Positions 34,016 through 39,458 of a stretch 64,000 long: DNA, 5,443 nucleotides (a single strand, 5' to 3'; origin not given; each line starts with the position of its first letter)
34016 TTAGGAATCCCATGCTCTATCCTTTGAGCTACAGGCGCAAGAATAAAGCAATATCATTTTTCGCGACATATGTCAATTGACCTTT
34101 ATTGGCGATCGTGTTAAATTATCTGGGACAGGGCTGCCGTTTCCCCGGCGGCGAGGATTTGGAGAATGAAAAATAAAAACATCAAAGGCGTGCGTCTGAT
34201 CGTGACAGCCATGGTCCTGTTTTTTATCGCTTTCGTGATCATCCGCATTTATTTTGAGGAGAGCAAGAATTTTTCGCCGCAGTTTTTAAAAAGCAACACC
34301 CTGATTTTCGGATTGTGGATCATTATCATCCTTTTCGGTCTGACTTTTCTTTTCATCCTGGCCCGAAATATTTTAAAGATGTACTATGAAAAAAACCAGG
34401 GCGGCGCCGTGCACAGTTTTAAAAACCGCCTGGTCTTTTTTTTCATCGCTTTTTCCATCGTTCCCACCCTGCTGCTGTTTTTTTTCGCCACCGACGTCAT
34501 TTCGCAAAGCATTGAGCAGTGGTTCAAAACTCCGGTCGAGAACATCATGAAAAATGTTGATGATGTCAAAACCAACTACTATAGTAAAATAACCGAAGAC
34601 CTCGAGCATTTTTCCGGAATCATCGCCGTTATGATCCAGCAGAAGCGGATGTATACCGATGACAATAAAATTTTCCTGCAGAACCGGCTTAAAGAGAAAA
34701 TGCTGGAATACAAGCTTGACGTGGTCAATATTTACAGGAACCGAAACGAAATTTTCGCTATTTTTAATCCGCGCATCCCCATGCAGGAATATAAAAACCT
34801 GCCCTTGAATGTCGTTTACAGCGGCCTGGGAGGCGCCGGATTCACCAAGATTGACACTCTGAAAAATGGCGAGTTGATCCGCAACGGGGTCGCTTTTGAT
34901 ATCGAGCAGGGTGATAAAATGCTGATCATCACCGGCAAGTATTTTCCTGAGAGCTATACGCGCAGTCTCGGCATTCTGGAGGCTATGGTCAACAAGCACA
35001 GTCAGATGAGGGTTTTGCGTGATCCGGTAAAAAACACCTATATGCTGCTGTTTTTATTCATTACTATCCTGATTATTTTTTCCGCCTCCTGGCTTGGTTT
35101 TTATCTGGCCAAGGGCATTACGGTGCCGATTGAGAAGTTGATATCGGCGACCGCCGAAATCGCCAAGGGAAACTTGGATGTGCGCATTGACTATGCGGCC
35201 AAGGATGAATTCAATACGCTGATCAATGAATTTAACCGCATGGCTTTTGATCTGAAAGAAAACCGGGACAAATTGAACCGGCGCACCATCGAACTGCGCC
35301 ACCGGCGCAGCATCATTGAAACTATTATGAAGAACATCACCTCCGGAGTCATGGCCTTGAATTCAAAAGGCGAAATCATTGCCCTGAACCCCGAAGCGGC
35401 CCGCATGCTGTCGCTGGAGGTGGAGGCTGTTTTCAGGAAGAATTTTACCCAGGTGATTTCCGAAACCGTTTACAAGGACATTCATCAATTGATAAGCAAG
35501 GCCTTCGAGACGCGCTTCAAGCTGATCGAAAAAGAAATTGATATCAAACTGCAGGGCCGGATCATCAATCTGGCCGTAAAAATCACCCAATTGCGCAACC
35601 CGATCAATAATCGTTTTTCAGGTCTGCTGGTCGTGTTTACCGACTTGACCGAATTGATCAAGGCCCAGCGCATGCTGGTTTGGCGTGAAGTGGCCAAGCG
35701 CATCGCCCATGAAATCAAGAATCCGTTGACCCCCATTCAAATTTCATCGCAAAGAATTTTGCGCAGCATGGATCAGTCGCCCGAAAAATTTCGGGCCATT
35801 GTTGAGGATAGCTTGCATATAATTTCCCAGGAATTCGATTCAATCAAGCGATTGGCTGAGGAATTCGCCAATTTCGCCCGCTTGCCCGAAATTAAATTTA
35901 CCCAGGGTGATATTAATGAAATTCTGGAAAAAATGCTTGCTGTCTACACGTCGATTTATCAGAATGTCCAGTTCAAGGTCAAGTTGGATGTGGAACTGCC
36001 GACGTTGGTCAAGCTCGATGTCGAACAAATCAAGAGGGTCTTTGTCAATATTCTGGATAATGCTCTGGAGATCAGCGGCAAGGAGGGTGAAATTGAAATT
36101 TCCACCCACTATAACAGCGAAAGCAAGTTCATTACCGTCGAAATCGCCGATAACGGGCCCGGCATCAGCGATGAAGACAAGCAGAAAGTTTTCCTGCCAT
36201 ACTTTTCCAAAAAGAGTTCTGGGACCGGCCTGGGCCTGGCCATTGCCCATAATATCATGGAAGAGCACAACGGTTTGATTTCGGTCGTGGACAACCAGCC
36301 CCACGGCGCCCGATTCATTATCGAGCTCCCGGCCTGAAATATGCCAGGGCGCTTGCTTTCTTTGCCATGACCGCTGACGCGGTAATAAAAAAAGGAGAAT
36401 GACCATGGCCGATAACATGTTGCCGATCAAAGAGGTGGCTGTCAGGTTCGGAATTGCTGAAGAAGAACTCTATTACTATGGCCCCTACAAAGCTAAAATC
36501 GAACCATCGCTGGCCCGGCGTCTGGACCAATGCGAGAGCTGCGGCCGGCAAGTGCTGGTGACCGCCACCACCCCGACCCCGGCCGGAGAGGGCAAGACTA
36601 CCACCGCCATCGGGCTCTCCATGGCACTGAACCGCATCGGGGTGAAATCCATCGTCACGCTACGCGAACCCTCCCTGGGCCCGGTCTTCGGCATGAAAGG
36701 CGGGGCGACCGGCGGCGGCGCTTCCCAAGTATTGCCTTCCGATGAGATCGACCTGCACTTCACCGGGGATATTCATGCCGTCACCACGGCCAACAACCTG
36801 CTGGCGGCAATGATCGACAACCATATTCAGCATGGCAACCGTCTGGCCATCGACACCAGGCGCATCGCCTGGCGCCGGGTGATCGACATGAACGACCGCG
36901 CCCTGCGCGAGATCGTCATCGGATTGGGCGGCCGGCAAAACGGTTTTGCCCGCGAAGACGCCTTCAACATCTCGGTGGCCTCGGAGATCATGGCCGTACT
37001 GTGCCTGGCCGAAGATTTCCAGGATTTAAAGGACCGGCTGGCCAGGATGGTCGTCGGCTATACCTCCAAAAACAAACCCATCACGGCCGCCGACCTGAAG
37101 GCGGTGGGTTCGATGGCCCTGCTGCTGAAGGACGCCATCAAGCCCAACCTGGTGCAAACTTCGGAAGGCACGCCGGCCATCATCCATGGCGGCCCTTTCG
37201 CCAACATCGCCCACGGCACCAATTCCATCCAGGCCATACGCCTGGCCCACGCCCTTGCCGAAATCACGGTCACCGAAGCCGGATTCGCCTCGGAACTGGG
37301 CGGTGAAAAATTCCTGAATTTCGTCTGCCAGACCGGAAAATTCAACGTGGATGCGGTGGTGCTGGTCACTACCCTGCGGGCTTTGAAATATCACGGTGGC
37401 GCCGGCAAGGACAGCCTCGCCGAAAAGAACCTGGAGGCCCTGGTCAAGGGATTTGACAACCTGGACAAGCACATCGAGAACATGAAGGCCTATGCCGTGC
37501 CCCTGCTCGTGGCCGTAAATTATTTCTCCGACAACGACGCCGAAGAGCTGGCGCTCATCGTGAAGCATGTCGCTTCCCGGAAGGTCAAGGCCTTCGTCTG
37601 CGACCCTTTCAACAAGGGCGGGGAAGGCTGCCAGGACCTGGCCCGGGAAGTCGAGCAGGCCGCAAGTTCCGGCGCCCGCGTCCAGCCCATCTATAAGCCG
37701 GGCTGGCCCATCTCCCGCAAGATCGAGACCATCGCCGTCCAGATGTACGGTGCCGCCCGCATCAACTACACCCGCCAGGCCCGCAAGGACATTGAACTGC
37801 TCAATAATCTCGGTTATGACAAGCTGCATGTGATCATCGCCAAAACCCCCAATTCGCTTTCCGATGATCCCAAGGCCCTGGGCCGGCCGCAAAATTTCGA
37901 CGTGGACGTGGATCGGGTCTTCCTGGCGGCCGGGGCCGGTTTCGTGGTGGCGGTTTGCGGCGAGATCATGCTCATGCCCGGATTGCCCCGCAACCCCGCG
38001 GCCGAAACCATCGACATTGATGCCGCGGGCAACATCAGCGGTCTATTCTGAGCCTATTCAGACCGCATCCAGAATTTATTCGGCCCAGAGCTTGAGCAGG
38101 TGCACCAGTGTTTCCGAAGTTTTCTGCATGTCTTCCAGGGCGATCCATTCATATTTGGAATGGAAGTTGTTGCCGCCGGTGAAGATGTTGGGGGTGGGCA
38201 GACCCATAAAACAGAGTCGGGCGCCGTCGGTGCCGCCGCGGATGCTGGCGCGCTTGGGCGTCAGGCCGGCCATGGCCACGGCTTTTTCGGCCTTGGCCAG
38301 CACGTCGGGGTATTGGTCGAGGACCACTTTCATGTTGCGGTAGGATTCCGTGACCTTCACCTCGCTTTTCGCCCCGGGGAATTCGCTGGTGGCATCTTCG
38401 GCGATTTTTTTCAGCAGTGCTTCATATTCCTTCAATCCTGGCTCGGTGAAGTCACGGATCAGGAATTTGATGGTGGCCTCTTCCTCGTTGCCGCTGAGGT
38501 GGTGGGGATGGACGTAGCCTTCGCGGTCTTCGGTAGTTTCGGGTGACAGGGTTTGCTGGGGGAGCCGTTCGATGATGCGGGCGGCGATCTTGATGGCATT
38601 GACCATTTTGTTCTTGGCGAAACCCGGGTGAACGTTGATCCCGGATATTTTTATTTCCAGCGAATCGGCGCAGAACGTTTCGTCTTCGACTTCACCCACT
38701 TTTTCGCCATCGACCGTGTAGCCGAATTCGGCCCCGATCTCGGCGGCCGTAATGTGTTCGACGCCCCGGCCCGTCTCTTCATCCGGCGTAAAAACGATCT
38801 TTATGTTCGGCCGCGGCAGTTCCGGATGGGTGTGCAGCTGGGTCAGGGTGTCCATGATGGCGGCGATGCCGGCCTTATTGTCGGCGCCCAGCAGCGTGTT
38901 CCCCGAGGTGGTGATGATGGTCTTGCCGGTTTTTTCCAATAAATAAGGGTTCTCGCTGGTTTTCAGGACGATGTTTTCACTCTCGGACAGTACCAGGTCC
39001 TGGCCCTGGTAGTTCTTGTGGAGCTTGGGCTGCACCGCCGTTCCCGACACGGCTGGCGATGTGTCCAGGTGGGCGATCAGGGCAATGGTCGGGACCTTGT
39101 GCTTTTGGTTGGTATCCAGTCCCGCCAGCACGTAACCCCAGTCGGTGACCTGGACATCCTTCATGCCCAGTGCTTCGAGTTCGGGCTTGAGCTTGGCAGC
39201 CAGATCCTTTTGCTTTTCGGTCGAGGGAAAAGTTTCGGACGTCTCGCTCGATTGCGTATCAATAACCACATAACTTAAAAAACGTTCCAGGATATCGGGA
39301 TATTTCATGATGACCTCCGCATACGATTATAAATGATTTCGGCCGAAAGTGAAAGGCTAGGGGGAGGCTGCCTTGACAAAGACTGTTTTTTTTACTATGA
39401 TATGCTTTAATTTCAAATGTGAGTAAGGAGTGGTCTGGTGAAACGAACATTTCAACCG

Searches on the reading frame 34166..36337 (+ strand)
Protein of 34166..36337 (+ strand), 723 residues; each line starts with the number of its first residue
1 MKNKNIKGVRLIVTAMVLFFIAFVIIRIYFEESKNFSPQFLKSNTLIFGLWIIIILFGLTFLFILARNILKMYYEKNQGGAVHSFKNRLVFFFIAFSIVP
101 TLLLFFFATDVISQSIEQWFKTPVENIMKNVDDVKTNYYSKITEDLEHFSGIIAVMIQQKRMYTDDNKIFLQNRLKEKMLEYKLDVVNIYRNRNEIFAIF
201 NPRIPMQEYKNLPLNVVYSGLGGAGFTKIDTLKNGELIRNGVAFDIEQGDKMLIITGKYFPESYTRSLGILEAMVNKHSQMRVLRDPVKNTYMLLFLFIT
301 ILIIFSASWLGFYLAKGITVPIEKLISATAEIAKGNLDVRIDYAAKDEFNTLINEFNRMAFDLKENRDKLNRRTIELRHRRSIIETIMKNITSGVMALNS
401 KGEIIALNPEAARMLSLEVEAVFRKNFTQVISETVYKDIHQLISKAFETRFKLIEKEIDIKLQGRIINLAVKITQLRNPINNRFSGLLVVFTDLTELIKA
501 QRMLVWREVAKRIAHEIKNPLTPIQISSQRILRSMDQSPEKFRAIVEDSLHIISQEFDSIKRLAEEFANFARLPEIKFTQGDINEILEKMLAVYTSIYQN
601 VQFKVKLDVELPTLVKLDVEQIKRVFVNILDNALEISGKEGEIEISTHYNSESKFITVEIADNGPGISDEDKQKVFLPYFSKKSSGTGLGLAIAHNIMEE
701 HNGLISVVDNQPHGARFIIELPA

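Call 92: search_protein_families(library=pfam, proteins=[window:34166-36337:+], max_evalue=0.00001)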
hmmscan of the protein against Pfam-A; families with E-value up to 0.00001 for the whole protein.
window:34166-36337:+ (723 aa): 6 families
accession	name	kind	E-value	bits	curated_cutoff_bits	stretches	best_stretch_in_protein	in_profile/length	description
PF02518.31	HATPase_c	-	3.8e-23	82.5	26.4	1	618-722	2-108/111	Histidine kinase-, DNA gyrase B-, and HSP90-like ATPase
PF00989.32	PAS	-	2.8e-11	43.8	22.6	1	385-493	4-112/113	PAS fold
PF00672.30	HAMP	-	3.9e-11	43.5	25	1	314-363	2-51/53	HAMP domain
PF19312.4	NtrY_N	-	2.2e-09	37.5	23.2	1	14-155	5-146/291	NtrY N-terminal region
PF00512.31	HisKA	-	3.5e-07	30.6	26.9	1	507-573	3-63/66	His Kinase A (phospho-acceptor) domain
PF13426.13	PAS_9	-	3.7e-06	27.6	27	0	394-496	3-103/103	PAS domain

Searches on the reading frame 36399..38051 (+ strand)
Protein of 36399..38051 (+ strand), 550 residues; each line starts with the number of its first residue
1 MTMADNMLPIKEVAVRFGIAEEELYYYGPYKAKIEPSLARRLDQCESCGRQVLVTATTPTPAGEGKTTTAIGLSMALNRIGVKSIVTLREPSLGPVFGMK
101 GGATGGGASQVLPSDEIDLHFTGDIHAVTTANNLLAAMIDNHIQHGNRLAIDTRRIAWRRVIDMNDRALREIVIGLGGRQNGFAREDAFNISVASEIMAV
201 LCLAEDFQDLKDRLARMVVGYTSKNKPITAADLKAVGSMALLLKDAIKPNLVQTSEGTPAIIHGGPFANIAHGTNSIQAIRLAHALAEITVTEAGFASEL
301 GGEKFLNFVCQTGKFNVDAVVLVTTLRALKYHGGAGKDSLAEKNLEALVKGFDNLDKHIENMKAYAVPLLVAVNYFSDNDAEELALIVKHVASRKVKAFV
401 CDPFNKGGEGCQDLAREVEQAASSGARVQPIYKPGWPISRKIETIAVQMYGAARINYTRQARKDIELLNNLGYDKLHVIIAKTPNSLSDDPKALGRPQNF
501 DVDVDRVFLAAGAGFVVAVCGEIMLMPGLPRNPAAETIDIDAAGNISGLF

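Call 92: search_protein_families(library=pfam, proteins=[window:36399-38051:+], max_evalue=0.00001)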
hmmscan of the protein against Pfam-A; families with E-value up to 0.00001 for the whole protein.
window:36399-38051:+ (550 aa): 1 family
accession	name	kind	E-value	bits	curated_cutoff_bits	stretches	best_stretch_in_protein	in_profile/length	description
PF01268.25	FTHFS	-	1.3e-236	786.6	27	1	4-550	9-556/556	Formate--tetrahydrofolate ligase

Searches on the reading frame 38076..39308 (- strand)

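Call 92: search_protein_families(library=pfam, proteins=[window:38076-39308:-], max_evalue=0.00001)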
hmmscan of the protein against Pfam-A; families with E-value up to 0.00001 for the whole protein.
window:38076-39308:- (410 aa): 3 families
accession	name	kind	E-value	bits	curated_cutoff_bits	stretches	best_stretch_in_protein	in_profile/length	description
PF01546.33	Peptidase_M20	-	3.4e-17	63.5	24.6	1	142-406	34-205/206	Peptidase family M20/M25/M40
PF07687.19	M20_dimer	-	6.8e-12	45.7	21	1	215-310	7-103/107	Peptidase dimerisation domain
PF05343.19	Peptidase_M42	-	3.1e-06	26.9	23.2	0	143-208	134-197/292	M42 glutamyl aminopeptidase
